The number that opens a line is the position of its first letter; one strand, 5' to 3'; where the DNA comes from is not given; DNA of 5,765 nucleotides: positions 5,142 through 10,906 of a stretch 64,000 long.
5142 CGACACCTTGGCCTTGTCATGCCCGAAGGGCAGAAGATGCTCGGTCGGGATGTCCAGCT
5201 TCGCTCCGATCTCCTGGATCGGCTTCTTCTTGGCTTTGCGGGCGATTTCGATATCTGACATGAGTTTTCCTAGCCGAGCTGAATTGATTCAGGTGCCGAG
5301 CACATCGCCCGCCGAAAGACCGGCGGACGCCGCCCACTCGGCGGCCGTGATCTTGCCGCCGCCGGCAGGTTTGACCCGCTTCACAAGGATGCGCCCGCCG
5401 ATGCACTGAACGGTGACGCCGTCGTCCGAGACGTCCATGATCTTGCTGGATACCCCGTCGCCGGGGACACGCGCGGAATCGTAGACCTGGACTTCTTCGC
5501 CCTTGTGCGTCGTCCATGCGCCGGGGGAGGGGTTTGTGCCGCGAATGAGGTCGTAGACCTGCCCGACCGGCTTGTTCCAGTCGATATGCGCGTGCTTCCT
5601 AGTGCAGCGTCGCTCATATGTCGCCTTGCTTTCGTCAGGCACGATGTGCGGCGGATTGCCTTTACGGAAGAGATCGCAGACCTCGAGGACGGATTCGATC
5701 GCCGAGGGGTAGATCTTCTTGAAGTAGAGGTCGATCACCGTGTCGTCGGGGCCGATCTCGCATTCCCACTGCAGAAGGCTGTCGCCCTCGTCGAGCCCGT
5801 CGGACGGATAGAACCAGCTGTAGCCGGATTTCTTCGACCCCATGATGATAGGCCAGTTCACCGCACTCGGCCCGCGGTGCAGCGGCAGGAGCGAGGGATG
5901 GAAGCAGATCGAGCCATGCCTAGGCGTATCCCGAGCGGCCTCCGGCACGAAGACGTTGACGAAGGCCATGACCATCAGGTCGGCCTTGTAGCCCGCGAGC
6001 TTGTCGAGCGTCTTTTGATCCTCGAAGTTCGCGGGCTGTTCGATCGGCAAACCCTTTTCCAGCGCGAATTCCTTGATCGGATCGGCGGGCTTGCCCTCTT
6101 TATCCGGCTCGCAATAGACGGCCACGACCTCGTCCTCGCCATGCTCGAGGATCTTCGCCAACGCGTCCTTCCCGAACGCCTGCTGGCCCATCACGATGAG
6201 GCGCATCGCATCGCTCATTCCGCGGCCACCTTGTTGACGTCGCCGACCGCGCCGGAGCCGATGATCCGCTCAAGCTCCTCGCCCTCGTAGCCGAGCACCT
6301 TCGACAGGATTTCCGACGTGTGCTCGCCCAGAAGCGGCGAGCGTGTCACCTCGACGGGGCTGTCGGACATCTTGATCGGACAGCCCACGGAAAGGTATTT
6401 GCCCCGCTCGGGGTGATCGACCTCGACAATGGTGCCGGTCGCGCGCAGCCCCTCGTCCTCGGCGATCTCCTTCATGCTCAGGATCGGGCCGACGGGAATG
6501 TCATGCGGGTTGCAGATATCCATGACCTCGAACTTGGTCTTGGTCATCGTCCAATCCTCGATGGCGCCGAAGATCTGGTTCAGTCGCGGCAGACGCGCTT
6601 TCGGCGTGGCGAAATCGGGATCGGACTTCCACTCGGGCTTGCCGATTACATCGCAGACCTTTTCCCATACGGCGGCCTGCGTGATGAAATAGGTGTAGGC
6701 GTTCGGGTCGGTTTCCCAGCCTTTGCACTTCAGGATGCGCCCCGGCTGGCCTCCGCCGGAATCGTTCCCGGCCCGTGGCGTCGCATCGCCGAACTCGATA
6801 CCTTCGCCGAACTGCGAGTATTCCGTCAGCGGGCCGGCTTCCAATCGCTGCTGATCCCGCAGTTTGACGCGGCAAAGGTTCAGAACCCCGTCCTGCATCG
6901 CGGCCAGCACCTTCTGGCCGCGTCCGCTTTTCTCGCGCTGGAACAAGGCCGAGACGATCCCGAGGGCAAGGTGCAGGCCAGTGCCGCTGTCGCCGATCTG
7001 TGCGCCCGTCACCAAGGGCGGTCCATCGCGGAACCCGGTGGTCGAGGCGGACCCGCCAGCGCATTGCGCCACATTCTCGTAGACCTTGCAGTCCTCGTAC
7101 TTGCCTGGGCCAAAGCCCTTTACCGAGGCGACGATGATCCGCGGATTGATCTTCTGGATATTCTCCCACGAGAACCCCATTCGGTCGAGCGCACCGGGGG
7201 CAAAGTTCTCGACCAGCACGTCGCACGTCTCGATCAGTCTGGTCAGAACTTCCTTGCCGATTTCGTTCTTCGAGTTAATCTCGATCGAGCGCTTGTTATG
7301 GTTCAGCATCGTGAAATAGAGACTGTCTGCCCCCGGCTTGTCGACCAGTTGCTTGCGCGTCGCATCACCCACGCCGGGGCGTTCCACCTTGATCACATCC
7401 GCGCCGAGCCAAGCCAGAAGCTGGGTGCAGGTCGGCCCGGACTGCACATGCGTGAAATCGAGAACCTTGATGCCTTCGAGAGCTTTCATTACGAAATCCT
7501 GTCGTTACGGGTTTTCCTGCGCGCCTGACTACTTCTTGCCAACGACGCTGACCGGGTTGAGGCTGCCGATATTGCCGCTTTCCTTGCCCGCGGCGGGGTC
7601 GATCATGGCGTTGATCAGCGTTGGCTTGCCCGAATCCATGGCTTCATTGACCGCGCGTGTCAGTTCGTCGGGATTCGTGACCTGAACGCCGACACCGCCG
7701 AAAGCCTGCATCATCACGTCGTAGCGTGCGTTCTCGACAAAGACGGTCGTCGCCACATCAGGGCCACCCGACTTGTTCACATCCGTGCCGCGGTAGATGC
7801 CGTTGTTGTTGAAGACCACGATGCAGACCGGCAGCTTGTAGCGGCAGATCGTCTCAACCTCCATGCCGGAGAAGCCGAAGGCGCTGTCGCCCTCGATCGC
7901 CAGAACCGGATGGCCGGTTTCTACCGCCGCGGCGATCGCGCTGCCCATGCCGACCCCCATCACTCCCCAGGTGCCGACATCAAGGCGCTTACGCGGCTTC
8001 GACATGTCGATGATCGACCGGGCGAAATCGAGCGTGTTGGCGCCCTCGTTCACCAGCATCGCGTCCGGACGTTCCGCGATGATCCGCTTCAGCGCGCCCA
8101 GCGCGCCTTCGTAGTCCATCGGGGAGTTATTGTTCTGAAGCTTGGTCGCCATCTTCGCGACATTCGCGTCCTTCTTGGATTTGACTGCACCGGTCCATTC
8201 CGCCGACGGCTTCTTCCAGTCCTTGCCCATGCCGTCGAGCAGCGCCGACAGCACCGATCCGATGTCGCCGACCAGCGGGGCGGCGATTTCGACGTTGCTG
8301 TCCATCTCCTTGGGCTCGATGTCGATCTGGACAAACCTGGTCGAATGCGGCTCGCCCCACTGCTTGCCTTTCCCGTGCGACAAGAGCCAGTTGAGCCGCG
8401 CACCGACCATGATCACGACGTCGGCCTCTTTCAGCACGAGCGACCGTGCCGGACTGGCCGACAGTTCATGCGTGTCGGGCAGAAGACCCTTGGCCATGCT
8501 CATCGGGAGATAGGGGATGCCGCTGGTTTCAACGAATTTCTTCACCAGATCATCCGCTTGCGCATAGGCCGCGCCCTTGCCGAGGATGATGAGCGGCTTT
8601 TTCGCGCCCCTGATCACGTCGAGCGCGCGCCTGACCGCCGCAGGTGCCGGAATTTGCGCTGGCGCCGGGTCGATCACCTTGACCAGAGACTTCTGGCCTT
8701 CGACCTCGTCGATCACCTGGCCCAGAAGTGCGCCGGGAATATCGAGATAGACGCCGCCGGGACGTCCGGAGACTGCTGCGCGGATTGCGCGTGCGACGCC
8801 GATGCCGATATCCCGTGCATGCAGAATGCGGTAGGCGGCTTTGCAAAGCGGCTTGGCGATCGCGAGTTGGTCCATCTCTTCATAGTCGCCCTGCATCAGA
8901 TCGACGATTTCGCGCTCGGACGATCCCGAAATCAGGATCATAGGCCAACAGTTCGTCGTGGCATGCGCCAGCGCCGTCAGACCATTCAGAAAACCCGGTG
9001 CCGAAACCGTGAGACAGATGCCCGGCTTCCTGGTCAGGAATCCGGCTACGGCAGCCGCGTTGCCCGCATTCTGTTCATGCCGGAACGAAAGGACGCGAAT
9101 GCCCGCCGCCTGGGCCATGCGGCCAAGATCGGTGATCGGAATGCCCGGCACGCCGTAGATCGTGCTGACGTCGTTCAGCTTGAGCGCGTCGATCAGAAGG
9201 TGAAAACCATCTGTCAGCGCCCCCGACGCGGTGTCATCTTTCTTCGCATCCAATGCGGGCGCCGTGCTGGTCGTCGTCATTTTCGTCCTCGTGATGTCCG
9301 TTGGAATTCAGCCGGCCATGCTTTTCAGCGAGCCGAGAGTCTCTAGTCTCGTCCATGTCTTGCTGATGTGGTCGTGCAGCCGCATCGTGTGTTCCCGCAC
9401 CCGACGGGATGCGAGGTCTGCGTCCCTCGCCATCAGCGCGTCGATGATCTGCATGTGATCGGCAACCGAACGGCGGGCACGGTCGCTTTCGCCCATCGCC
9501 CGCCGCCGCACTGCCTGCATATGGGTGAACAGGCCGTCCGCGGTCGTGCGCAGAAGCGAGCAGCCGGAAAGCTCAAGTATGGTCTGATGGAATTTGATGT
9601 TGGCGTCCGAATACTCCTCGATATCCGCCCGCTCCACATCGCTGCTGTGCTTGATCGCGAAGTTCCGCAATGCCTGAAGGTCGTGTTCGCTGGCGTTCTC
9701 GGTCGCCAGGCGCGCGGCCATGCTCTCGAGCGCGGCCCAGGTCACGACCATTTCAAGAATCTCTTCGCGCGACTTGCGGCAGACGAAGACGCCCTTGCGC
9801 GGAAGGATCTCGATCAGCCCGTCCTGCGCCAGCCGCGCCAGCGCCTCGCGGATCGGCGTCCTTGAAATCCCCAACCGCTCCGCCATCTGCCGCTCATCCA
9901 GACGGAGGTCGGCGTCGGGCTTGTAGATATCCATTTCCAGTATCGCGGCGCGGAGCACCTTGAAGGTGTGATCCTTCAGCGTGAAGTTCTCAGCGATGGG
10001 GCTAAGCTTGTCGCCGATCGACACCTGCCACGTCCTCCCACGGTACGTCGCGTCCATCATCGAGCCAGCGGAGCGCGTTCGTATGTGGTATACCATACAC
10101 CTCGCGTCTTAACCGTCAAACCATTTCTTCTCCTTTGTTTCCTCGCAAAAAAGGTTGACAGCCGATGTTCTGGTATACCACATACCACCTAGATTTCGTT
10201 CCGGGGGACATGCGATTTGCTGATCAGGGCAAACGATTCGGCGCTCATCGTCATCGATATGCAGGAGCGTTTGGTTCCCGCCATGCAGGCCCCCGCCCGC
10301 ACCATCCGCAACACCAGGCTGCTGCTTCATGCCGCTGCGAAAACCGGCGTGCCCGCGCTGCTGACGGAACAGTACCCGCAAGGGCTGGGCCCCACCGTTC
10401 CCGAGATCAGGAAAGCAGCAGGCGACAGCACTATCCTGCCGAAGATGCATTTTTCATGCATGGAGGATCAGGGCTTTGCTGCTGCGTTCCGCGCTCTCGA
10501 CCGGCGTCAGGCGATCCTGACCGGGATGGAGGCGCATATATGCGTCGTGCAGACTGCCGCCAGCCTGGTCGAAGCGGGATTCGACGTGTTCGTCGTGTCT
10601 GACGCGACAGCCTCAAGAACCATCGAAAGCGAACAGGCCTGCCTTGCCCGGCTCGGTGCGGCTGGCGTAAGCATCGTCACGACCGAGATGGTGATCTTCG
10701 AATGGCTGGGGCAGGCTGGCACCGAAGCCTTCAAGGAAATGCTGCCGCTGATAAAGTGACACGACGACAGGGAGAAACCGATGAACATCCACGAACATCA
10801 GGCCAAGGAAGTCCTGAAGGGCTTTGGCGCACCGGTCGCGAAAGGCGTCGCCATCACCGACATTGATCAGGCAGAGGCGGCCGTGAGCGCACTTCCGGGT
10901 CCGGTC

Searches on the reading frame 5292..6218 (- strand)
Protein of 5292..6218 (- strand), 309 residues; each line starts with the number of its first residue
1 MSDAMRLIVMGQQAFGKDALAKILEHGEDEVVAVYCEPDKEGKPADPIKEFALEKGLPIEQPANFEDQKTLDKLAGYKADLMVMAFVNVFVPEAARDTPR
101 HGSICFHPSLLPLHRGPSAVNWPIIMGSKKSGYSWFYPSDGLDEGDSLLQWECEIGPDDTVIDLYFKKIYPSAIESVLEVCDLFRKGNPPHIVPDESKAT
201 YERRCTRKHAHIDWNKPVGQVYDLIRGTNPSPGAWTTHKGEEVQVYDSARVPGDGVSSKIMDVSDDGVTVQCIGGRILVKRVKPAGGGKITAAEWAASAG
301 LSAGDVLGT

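Call 26: search_protein_families(library=ncbifam, max_evalue=1e-10, proteins=[window:5292-6218:-])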
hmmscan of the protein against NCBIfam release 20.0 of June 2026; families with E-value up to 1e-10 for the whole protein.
window:5292-6218:- (309 aa): 3 families
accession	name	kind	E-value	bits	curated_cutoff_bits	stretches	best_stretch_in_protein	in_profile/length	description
TIGR00460.1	fmt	equivalog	9e-39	133.4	201.5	1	5-294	1-299/315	methionyl-tRNA formyltransferase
NF005414.0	PRK06988.1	equivalog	4.2e-31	108.1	316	1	5-283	3-286/311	formyltransferase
NF005998.1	PRK08125.1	equivalog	3.2e-26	91.9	777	1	5-304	1-301/649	bifunctional UDP-4-amino-4-deoxy-L-arabinose formyltransferase/UDP-glucuronic acid oxidase ArnA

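Call 50: search_protein_families(library=pfam, max_evalue=0.001, proteins=[window:5292-6218:-])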
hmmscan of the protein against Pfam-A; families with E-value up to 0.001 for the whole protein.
window:5292-6218:- (309 aa): 2 families
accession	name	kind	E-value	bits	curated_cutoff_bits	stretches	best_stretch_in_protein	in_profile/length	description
PF00551.24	Formyl_trans_N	-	4.8e-25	88.8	26.1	1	5-165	1-166/181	Formyl transferase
PF02911.23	Formyl_trans_C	-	2.8e-19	69.6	21.1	1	207-298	4-98/100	Formyl transferase, C-terminal domain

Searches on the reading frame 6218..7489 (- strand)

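Call 26: search_protein_families(library=ncbifam, max_evalue=1e-10, proteins=[window:6218-7489:-])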
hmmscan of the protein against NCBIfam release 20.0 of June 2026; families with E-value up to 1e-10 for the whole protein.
window:6218-7489:- (424 aa): 7 families
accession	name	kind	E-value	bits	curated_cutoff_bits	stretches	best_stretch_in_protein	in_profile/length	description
NF003809.0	PRK05398.1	subfamily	2e-215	715.1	442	1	2-414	3-415/416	formyl-CoA transferase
TIGR03253.1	oxalate_frc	equivalog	1.4e-213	709.1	504.2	1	2-414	2-415/416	formyl-CoA transferase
NF041294.1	Scnl_mescCoAtase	equivalog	2.1e-66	224.6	700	2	1-208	1-216/381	succinyl-CoA:mesaconate CoA-transferase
NF052585.1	SucGlutTfsCaiB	equivalog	4.8e-60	203.2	750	2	3-200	7-211/394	succinate--glutarate CoA-transferase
NF008511.0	PRK11430.1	equivalog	5.7e-58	196.9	522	1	4-206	10-212/381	CoA:oxalate CoA-transferase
NF002914.1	PRK03525.1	equivalog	1.4e-29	103.2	413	1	3-207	9-207/400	L-carnitine CoA-transferase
TIGR04253.1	mesacon_CoA_iso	equivalog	1.5e-22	80.2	725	1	4-204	3-200/403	2-methylfumaryl-CoA isomerase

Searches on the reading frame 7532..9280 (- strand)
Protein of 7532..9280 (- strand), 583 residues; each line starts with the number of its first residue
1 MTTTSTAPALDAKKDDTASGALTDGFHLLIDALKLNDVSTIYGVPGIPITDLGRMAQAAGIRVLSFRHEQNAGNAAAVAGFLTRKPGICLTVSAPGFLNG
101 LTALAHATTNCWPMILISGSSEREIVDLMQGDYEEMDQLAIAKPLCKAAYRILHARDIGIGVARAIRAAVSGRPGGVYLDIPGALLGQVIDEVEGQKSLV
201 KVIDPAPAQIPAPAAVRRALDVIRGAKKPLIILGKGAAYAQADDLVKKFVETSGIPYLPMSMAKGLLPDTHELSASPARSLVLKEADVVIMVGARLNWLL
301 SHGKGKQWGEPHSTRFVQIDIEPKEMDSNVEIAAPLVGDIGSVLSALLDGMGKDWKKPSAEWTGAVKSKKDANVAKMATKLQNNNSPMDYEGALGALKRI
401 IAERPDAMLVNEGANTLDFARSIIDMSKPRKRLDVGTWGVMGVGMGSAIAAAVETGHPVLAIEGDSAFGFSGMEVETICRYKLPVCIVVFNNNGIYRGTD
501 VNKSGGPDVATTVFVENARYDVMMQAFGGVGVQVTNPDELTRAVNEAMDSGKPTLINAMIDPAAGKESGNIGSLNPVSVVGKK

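Call 26: search_protein_families(library=ncbifam, max_evalue=1e-10, proteins=[window:7532-9280:-])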
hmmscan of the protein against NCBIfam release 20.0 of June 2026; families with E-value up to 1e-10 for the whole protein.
window:7532-9280:- (583 aa): 49 families (the best 25 are shown)
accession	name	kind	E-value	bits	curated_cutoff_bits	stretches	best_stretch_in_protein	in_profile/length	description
NF006721.0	PRK09259.1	equivalog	2.1e-301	1000.6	557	1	15-582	7-572/574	oxalyl-CoA decarboxylase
TIGR03254.1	oxalate_oxc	equivalog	2.5e-295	980.4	739.4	1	22-576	2-553/554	oxalyl-CoA decarboxylase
NF004516.0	PRK05858.1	equivalog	1.4e-90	304.4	587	1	24-564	12-539/548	acetolactate synthase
NF006122.0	PRK08266.1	subfamily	3e-72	243.8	571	1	27-560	8-524/543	hypothetical protein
NF006187.0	PRK08322.1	equivalog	1.1e-69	235.4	509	1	27-562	6-530/548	acetolactate synthase large subunit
TIGR00118.1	acolac_lg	equivalog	6e-69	233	538.35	1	25-561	3-535/557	biosynthetic-type acetolactate synthase large subunit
NF058623.1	HdaclCoAlyACT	equivalog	8.7e-69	232.6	600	1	28-561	15-541/575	2-hydroxyacyl-CoA lyase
NF004919.0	PRK06276.1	equivalog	7.8e-68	229.2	866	1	25-563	3-541/582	acetolactate synthase large subunit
NF005712.0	PRK07524.1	subfamily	3.8e-65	220.4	500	1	27-558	7-527/536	5-guanidino-2-oxopentanoate decarboxylase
NF004710.0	PRK06048.1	equivalog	2.1e-62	211.4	976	1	26-562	11-539/561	acetolactate synthase large subunit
NF006052.0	PRK08199.1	subfamily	9.4e-62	209.1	539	1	23-566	8-543/559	thiamine pyrophosphate protein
NF006378.0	PRK08617.1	equivalog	2.6e-61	207.6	510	1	24-561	9-539/556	acetolactate synthase AlsS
NF005651.0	PRK07418.1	subfamily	2.7e-61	207.5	942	1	17-560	13-559/617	acetolactate synthase large subunit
NF006319.0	PRK08527.1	equivalog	7.7e-58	196.3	905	1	25-561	6-539/565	acetolactate synthase large subunit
NF005860.0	PRK07789.1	equivalog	2.8e-57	194.4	881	1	11-557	22-575/615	acetolactate synthase large subunit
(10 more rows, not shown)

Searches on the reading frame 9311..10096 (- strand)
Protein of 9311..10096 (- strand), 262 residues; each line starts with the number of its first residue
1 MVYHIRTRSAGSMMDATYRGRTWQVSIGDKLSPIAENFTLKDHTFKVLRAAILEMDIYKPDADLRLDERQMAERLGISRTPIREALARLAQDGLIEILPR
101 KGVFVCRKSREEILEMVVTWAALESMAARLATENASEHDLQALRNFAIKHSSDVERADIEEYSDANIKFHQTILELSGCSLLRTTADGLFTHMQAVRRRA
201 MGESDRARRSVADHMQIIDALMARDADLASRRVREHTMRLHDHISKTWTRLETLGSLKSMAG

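Call 26: search_protein_families(library=ncbifam, max_evalue=1e-10, proteins=[window:9311-10096:-])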
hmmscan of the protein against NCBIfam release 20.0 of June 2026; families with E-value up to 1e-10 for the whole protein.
window:9311-10096:- (262 aa): 5 families
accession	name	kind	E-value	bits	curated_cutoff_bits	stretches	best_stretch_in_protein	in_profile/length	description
TIGR03338.1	phnR_burk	equivalog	2e-31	109.3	271.5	1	62-238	31-207/212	phosphonate utilization associated transcriptional regulator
NF003011.0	PRK03837.1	subfamily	2.8e-20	72.9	260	1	122-243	113-232/241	transcriptional regulator NanR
NF008504.0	PRK11414.1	equivalog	5.2e-15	55.8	225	1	57-231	28-201/221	GntR family transcriptional regulator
NF007741.0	PRK10421.1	equivalog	1.4e-14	54.1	311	0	41-108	9-74/262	transcriptional regulator LldR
NF008576.0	PRK11534.1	equivalog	2e-12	47.3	218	1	45-239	13-212/225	DNA-binding transcriptional regulator CsiR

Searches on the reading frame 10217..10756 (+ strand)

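Call 26: search_protein_families(library=ncbifam, max_evalue=1e-10, proteins=[window:10217-10756:+])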
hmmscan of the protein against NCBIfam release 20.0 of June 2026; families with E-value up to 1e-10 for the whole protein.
window:10217-10756:+ (180 aa): 1 family
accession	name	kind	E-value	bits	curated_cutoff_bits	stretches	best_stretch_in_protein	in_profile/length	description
NF041461.1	C_hydro_YcaC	equivalog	5.1e-18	65.3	310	1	4-156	6-162/201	isochorismate family cysteine hydrolase YcaC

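Call 50: search_protein_families(library=pfam, max_evalue=0.001, proteins=[window:10217-10756:+])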
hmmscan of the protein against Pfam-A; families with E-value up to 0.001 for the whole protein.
window:10217-10756:+ (180 aa): 1 family
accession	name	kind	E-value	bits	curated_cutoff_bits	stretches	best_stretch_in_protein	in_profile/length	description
PF00857.26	Isochorismatase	-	9e-31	107.7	27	1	8-157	1-174/175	Isochorismatase domain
